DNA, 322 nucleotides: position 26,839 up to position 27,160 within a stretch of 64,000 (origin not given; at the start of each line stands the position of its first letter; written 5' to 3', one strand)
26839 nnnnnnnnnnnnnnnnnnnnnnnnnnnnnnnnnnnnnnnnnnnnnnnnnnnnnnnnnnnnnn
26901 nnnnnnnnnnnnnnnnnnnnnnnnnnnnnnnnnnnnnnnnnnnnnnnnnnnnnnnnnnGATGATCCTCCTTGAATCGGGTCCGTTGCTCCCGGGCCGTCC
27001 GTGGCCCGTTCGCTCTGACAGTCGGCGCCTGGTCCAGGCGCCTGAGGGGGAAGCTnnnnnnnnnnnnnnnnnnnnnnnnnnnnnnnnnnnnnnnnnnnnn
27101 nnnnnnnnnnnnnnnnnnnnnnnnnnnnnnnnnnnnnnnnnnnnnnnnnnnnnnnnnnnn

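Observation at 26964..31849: A FliW-CsrA partner-switch module in an actinobacterial flagellar locus, with GGA-hairpin CsrA sites in the flagellin leader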

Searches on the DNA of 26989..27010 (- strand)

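Call 60: build_rna_model(alignment_id=A4, structure=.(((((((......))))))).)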
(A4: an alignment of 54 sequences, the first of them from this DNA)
Model R1 built from alignment A4 (54 sequences, 22 columns); structure: as given.
model positions 22; base pairs 7; branch points 0; effective number of sequences 54; information 1.145 bits per position. Calibrated on 0.2 Mb of random sequence (short: E-values are rough).
structure used (alignment columns):
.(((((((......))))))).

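Call 62: search_with_rna_model(model_id=R1, sources=[window, L081, L082, L083, L084, L085, L086, L087, L088, L089, L090, L091, L092, L093, L094, L095, L096, L097, L098, L099, L100, L101, L102, L103, L104, L105, L106, L107, L108, L109, L110, L111, L112, L113, L114, L115, L116, L117, L118, L119, L120, L121, L122, L123, L124, L125, L126, L127, L128, L129, L130, L131, L132, L133, L134, L135, L136, L137, L138, L139, L140, L141, L142, L143, L144, L145, L146, L147, L148, L149, L150, L151, L152, L153, L154, L155, L156, L157, L158, L159, L160], max_evalue=10)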
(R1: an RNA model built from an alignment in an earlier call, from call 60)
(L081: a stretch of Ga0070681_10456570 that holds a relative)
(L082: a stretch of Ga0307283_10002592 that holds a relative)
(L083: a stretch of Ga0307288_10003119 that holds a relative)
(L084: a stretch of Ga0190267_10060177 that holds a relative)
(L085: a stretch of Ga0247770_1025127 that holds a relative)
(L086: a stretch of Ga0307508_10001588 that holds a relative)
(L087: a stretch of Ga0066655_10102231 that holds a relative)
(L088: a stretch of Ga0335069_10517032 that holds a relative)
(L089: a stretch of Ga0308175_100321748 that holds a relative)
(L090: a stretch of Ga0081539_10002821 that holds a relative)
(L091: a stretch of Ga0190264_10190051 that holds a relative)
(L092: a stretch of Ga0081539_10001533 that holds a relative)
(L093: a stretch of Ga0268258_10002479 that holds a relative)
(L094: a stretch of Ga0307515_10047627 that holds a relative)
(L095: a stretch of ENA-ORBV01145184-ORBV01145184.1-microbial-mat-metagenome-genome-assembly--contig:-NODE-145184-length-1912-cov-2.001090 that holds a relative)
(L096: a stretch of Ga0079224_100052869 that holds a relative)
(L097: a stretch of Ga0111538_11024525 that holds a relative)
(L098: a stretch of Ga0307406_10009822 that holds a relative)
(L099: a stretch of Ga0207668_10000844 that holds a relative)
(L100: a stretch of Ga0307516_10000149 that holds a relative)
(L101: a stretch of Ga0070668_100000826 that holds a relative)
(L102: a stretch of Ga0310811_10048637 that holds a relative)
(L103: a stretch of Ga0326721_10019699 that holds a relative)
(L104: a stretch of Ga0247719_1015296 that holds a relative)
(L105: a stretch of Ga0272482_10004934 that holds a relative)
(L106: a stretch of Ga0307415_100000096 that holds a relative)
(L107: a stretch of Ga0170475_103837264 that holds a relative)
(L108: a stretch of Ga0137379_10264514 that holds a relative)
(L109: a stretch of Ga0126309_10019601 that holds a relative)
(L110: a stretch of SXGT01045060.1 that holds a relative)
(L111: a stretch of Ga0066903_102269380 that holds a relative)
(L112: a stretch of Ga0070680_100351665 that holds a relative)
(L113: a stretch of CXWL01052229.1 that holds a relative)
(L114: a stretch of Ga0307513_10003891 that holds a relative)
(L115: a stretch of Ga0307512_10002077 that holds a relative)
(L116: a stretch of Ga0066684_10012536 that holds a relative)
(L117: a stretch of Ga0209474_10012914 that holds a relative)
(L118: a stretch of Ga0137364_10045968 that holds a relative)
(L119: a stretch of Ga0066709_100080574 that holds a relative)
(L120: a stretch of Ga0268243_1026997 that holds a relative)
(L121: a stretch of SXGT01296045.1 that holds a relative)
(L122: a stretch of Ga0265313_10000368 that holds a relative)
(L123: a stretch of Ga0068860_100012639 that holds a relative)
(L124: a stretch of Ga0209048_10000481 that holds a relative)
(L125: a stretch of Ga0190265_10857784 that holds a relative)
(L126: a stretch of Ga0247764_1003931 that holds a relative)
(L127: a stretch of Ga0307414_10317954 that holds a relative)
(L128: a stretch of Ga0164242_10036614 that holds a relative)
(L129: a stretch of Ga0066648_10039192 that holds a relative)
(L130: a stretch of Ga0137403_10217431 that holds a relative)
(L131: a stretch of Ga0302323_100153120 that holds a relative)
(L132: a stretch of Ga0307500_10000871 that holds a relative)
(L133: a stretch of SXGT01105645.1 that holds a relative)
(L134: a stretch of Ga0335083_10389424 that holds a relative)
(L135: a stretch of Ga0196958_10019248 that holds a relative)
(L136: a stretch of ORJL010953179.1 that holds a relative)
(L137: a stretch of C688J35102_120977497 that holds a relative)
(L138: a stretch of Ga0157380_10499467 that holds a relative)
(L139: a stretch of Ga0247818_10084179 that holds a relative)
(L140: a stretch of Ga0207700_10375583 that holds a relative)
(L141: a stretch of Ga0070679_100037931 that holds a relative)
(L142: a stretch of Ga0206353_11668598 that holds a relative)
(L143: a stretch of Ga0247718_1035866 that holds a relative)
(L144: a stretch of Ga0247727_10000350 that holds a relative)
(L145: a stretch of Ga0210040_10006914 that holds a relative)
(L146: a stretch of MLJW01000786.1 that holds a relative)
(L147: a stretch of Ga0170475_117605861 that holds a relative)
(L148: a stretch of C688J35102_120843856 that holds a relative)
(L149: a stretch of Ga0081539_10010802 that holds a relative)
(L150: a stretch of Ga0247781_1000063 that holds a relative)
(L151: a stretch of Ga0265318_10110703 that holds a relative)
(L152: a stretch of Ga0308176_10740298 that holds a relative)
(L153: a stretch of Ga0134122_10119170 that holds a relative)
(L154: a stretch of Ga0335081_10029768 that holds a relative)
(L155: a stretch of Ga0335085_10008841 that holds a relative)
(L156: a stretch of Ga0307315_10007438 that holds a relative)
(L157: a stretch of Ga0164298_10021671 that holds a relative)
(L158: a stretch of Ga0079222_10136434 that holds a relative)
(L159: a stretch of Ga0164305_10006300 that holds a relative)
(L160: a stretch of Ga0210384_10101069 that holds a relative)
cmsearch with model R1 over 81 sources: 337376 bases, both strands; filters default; matches with E-value up to 10: 91.
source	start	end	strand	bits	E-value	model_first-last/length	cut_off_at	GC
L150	2943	2964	+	28.5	0.00032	1-22/22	no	0.86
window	26989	27010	-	25.9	0.0016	1-22/22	no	0.82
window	18691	18712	+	25.5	0.002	1-22/22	no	0.68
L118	1857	1878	+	24.6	0.0035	1-22/22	no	0.68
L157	2398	2419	+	24.3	0.0041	1-22/22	no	0.86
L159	1968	1989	+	24.3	0.0041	1-22/22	no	0.86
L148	122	143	+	22.9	0.0098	1-22/22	no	0.73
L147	2329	2350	+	22.1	0.015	1-22/22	no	0.68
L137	985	1006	+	21.7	0.02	1-22/22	no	0.68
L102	3424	3445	+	21.3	0.026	1-22/22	no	0.77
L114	2948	2969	+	21.3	0.026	1-22/22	no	0.73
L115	628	649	+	21.3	0.026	1-22/22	no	0.73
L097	499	520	+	21.1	0.03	1-22/22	no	0.82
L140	695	716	+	21.1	0.03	1-22/22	no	0.82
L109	261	282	+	20.8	0.035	1-22/22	no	0.82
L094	2948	2969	+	20.6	0.04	1-22/22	no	0.68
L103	43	64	+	20.4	0.045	1-22/22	no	0.77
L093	301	322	+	20.2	0.05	1-22/22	no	0.77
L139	789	809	-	19.2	0.095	1-22/22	no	0.76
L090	2943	2964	+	18.6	0.13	1-22/22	no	0.82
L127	677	698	+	18.3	0.16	1-22/22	no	0.82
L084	587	608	+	18.1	0.19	1-22/22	no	0.59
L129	1198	1219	+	18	0.2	1-22/22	no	0.77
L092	2685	2706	+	17.6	0.25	1-22/22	no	0.64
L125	5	26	+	17.6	0.25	1-22/22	no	0.64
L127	712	733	+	17.6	0.25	1-22/22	no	0.64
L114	2980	3001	+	16.9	0.37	1-22/22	no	0.59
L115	660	681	+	16.9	0.37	1-22/22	no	0.59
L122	2981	3002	+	16.6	0.46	1-22/22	no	0.55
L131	1907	1928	+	16.6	0.46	1-22/22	no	0.55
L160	2161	2182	+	16.6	0.46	1-22/22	no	0.55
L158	244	265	+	16.6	0.47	1-22/22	no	0.73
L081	399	421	+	16.5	0.47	1-22/22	no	0.83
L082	164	185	+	16.5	0.5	1-22/22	no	0.73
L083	2531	2552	+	16.5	0.5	1-22/22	no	0.73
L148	1481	1502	+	16.4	0.52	1-22/22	no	0.77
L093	339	360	+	16.3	0.55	1-22/22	no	0.59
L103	73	94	+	16.3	0.55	1-22/22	no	0.59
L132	1919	1940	+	15.8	0.75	1-22/22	no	0.68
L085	385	406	+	15.7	0.8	1-22/22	no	0.86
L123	274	295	+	15.6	0.83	1-22/22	no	0.82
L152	249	270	+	15.5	0.91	1-22/22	no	0.68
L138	697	718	+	15.4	0.94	1-22/22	no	0.64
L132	2916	2937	+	15.3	1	1-22/22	no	0.77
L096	1387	1407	+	15.2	1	1-22/22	no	0.9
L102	3376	3397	+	15.1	1.1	1-22/22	no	0.77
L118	1883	1904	+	14.9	1.3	1-22/22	no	0.73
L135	338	359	+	14.6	1.5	1-22/22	no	0.64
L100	2952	2973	+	14.5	1.6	1-22/22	no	0.77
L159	4761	4790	+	14.4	1.7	1-22/22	no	0.63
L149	2148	2171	-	14.4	1.8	1-22/22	no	0.83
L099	2946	2959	+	14.3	1.8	5-18/22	no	0.86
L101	2946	2959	+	14.3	1.8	5-18/22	no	0.86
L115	319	346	-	14.3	1.8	1-22/22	no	0.82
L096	1083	1109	+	14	2.3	1-22/22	no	0.74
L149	2955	2968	+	13.7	2.7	5-18/22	no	0.79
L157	2424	2445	+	13.6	2.9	1-22/22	no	0.68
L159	1994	2015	+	13.6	2.9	1-22/22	no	0.68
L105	396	417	+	13.4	3.2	1-22/22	no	0.73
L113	2117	2138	+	13.1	3.8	1-22/22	no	0.82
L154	2985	2998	+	13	4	5-18/22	no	0.64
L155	2985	2998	+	13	4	5-18/22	no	0.64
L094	1414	1435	+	13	4.2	1-22/22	no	0.59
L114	1411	1432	+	13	4.2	1-22/22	no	0.59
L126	1453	1474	+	13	4.2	1-22/22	no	0.59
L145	2959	2979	+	12.8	4.5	1-22/22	no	0.76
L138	727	748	+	12.8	4.6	1-22/22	no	0.55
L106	128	149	+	12.7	4.8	1-22/22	no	0.68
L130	1456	1476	+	12.4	5.8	1-22/22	no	0.71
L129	1226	1247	+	12.3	6.2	1-22/22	no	0.64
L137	1016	1037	+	12.3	6.2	1-22/22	no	0.64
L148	153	174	+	12.3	6.2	1-22/22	no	0.64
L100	1419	1440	+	12.3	6.3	1-22/22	no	0.64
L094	4775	4790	+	12.2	6.6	1-22/22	no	0.94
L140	732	753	+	12.1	7.1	1-22/22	no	0.55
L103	1873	1888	+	12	7.6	1-22/22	no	0.94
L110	2980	3001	+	11.9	8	1-22/22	no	0.64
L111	76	97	+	11.8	8.6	1-22/22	no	0.59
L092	991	1012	+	11.7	8.8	1-22/22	no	0.59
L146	2951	2973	+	11.7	9.1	1-22/22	no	0.52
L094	2980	3001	+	11.6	9.4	1-22/22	no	0.59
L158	271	292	+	11.6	9.5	1-22/22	no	0.59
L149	951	974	+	11.6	9.6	1-22/22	no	0.79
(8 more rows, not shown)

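Call 83: search_with_rna_model(model_id=R1, sources=[L081, L082, L083, L084, L085, L086, L087, L088, L089, L090, L091, L092, L093, L094, L095, L096, L097, L098, L099, L100, L101, L102, L103, L104, L105, L106, L107, L108, L109, L110, L111, L112, L113, L114, L115, L116, L117, L118, L119, L120, L121, L122, L123, L124, L125, L126, L127, L128, L129, L130, L131, L132, L133, L134, L135, L136, L137, L138, L139, L140, L141, L142, L143, L144, L145, L146, L147, L148, L149, L150, L151, L152, L153, L154, L155, L156, L157, L158, L159, L160], max_evalue=1, make_alignment=true)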
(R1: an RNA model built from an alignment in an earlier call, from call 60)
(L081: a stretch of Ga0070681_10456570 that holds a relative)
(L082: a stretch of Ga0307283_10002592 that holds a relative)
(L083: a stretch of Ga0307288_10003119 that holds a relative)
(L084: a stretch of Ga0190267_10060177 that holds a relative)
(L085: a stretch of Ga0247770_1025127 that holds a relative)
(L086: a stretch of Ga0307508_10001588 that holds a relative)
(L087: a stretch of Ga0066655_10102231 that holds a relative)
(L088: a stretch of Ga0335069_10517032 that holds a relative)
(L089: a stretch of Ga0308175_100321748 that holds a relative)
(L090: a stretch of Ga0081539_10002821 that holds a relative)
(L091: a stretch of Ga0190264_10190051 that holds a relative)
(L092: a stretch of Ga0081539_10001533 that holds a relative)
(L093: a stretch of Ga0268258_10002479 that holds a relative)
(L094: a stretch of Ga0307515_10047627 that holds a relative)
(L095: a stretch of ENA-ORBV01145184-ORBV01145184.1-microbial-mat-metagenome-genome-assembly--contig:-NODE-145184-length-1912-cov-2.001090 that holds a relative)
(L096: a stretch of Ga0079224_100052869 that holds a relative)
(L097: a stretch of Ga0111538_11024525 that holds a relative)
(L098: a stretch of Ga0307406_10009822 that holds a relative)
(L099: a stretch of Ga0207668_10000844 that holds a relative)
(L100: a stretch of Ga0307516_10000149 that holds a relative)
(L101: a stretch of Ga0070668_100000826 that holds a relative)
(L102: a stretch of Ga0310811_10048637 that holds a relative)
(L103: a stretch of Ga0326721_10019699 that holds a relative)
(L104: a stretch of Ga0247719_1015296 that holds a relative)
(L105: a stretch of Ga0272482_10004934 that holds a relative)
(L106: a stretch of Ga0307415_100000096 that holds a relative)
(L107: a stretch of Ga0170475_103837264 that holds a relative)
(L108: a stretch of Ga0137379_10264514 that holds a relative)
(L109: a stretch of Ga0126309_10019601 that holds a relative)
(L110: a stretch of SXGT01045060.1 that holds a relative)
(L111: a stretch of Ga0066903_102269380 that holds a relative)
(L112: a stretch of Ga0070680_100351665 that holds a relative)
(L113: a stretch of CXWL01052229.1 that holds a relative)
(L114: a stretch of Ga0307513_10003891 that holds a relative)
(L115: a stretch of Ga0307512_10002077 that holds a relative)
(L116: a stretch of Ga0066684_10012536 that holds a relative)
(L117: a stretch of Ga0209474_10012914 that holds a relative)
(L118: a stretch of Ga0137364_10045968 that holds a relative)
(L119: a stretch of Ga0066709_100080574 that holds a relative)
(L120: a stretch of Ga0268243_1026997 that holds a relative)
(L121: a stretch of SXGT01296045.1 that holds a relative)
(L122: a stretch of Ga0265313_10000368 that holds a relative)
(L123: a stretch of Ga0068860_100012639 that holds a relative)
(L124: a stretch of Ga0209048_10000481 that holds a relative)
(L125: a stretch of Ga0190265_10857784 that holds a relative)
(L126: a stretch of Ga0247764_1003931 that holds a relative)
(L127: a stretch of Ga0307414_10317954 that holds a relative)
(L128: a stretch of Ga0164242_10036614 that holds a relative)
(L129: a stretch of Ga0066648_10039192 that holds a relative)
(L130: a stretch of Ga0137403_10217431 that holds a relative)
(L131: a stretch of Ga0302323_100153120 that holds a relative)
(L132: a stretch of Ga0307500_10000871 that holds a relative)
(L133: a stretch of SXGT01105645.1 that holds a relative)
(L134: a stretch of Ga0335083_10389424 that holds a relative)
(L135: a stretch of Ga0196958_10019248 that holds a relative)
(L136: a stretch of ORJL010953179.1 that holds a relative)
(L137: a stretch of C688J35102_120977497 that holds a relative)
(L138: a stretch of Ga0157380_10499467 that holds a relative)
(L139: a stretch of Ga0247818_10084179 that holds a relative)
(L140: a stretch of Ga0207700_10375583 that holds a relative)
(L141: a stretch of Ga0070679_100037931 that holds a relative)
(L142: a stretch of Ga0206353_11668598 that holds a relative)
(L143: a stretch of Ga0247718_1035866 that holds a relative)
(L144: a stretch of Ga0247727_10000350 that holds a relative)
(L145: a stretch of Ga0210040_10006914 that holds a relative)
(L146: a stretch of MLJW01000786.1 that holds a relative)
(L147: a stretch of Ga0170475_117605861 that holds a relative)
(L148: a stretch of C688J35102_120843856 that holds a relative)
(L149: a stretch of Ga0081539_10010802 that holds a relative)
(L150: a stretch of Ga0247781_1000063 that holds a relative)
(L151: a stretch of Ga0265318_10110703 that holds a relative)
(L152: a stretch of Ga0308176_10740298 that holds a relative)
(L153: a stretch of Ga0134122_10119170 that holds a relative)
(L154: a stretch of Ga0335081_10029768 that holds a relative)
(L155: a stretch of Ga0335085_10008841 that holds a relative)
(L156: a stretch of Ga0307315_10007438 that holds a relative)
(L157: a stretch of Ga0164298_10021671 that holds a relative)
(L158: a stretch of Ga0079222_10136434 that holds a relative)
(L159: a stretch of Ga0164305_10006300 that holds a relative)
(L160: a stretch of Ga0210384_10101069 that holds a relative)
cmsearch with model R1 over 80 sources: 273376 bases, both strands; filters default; matches with E-value up to 1: 44.
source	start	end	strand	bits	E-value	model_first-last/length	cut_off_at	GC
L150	2943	2964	+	28.5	0.00026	1-22/22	no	0.86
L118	1857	1878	+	24.6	0.0028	1-22/22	no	0.68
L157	2398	2419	+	24.3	0.0033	1-22/22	no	0.86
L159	1968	1989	+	24.3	0.0033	1-22/22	no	0.86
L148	122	143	+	22.9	0.008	1-22/22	no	0.73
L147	2329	2350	+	22.1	0.013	1-22/22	no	0.68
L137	985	1006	+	21.7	0.016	1-22/22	no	0.68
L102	3424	3445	+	21.3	0.021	1-22/22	no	0.77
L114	2948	2969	+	21.3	0.021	1-22/22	no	0.73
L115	628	649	+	21.3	0.021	1-22/22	no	0.73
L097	499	520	+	21.1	0.024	1-22/22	no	0.82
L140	695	716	+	21.1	0.024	1-22/22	no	0.82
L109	261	282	+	20.8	0.028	1-22/22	no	0.82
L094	2948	2969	+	20.6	0.032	1-22/22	no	0.68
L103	43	64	+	20.4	0.036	1-22/22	no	0.77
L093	301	322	+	20.2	0.041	1-22/22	no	0.77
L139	789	809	-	19.2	0.077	1-22/22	no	0.76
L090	2943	2964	+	18.6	0.11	1-22/22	no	0.82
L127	677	698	+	18.3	0.13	1-22/22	no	0.82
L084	587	608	+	18.1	0.15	1-22/22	no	0.59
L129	1198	1219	+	18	0.16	1-22/22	no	0.77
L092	2685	2706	+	17.6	0.2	1-22/22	no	0.64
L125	5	26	+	17.6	0.2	1-22/22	no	0.64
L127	712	733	+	17.6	0.2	1-22/22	no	0.64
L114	2980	3001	+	16.9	0.3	1-22/22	no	0.59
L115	660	681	+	16.9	0.3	1-22/22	no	0.59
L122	2981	3002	+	16.6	0.37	1-22/22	no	0.55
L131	1907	1928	+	16.6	0.37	1-22/22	no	0.55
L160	2161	2182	+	16.6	0.37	1-22/22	no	0.55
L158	244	265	+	16.6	0.38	1-22/22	no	0.73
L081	399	421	+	16.5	0.38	1-22/22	no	0.83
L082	164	185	+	16.5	0.4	1-22/22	no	0.73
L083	2531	2552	+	16.5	0.4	1-22/22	no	0.73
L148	1481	1502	+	16.4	0.42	1-22/22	no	0.77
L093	339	360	+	16.3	0.45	1-22/22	no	0.59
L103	73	94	+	16.3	0.45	1-22/22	no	0.59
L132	1919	1940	+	15.8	0.61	1-22/22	no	0.68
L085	385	406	+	15.7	0.65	1-22/22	no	0.86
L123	274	295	+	15.6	0.68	1-22/22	no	0.82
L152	249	270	+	15.5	0.74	1-22/22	no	0.68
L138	697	718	+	15.4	0.77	1-22/22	no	0.64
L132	2916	2937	+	15.3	0.82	1-22/22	no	0.77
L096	1387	1407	+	15.2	0.84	1-22/22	no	0.9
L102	3376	3397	+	15.1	0.92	1-22/22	no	0.77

Alignment A6: 44 matches aligned to the model, 24 columns, each read 5' to 3' on its own strand. Consensus structure (alignment columns), stored with it:
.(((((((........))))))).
